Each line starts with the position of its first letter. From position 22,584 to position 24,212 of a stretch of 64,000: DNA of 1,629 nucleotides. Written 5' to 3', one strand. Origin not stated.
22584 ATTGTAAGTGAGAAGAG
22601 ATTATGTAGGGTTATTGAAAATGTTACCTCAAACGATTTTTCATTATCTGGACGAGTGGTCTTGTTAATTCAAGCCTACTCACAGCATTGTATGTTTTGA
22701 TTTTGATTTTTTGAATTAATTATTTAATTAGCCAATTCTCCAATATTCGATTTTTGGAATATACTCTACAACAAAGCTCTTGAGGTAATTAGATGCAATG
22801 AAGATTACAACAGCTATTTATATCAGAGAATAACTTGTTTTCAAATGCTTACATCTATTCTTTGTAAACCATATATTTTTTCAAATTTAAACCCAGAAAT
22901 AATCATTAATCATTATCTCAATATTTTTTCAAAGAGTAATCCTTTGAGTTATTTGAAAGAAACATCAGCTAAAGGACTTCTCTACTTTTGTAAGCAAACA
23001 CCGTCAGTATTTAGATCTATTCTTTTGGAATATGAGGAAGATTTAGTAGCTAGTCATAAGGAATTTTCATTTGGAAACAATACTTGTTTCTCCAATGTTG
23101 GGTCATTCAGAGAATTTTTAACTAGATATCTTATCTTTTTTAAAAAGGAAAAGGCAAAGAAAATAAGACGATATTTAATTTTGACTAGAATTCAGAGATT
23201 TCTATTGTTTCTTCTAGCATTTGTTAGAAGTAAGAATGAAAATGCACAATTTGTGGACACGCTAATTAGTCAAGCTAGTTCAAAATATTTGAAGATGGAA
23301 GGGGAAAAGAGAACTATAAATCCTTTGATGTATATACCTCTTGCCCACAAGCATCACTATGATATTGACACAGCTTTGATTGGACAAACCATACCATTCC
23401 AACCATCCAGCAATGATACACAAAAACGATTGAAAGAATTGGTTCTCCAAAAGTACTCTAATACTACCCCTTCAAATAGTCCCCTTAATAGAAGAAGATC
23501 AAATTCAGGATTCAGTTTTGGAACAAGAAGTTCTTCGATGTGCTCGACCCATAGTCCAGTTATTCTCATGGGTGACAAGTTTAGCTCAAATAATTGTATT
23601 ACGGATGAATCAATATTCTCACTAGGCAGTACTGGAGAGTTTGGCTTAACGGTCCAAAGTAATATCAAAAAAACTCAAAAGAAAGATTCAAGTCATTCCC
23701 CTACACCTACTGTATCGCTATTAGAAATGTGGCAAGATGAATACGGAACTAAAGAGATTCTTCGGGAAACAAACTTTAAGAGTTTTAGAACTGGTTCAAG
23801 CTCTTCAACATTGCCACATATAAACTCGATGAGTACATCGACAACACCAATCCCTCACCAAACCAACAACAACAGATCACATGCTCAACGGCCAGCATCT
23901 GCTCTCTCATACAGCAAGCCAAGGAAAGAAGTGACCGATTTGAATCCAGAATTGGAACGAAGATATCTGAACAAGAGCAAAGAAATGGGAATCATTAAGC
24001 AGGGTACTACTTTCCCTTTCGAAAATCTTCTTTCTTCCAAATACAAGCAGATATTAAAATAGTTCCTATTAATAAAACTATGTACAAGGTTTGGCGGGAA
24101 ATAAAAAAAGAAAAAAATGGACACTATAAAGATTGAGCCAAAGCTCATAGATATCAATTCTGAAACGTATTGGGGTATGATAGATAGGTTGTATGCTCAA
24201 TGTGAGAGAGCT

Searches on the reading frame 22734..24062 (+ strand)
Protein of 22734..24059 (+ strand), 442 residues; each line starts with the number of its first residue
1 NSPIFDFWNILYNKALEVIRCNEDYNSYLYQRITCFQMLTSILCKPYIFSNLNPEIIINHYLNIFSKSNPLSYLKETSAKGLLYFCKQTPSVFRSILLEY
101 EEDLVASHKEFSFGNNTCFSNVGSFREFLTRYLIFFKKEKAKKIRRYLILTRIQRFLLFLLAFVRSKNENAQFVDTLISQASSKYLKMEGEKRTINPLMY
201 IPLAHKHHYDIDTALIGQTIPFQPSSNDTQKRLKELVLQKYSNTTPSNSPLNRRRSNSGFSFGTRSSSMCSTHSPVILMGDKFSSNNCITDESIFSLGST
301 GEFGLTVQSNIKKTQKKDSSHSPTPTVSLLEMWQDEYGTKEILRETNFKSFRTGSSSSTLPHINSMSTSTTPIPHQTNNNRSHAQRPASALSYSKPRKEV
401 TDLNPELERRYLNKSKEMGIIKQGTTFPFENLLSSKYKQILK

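Call 10: search_protein_families(library=pfam, proteins=[window:22845-24062:+], max_evalue=0.01)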
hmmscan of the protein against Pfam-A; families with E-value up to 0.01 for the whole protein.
window:22845-24062:+ (405 aa): 0 families

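Call 15: find_homologous_proteins(query=window:22845-24062:+, max_evalue=0.001)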
Query window:22845-24062:+ (405 aa): 1 proteins with E <= 0.001 among 4309 candidates.
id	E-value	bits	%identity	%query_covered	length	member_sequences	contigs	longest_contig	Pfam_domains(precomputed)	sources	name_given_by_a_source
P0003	2.1e-180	618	99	70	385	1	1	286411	-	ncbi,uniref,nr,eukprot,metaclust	ncbi:predicted protein [Naegleria gruberi]|uniref:Predicted protein n=1 Tax=Naegleria gruberi TaxID=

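Call 18: find_encoding_contigs(protein=P0003, flank=10000, max_places=10)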
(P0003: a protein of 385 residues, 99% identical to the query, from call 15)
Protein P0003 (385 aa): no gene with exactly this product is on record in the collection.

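Call 38: search_protein_representatives(protein=window:22734-24059:+)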
Query: 442 residues. Proteins with E-value up to 0.001 (for the whole library): 10; up to 1e-10: 5; up to 1e-30: 3. The best 10 are listed.
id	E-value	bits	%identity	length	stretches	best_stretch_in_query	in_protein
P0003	8.7e-181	618.0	98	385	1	157-442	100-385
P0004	2.2e-78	280.7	56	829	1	1-244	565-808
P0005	2.2e-64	234.6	45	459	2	1-243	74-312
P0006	6.6e-29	117.8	45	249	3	136-267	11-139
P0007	9.7e-11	57.9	31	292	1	95-249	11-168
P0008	8.0e-09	51.6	39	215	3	371-433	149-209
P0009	2.4e-06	43.5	21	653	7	5-54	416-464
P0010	2.9e-05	39.9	25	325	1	124-339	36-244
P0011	1.5e-04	37.5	41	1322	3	318-362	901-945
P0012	6.1e-04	35.6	27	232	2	187-364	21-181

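Call 40: list_cluster_members(proteins=[P0004, P0005, P0006, P0007])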
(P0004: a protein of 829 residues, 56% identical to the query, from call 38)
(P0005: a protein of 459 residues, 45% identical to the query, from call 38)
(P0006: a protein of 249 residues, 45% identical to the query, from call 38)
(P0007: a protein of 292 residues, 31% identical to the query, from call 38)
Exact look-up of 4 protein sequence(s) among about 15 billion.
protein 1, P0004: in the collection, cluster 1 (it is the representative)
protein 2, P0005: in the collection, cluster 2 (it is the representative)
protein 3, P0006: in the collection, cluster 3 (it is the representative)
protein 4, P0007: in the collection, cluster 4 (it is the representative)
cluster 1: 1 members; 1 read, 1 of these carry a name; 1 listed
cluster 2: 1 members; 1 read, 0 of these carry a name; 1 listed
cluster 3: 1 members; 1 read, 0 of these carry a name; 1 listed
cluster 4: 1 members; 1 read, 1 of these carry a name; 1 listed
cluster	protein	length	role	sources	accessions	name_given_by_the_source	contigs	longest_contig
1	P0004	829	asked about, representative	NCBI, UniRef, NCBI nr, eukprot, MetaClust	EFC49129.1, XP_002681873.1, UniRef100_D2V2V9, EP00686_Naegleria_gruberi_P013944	predicted protein [Naegleria gruberi] | Predicted protein n=1 Tax=Naegleria gruberi TaxID=5762 RepID=D2V2V9_NAEGR | uncharacterized protein NAEGRDRAFT_63135 [Naegleria gruberi]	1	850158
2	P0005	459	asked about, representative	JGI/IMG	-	-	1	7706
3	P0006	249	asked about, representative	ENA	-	-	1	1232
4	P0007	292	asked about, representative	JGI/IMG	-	hypothetical protein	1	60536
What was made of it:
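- The donor gene has at least one paralogue in the genome (calls 38 and 40).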
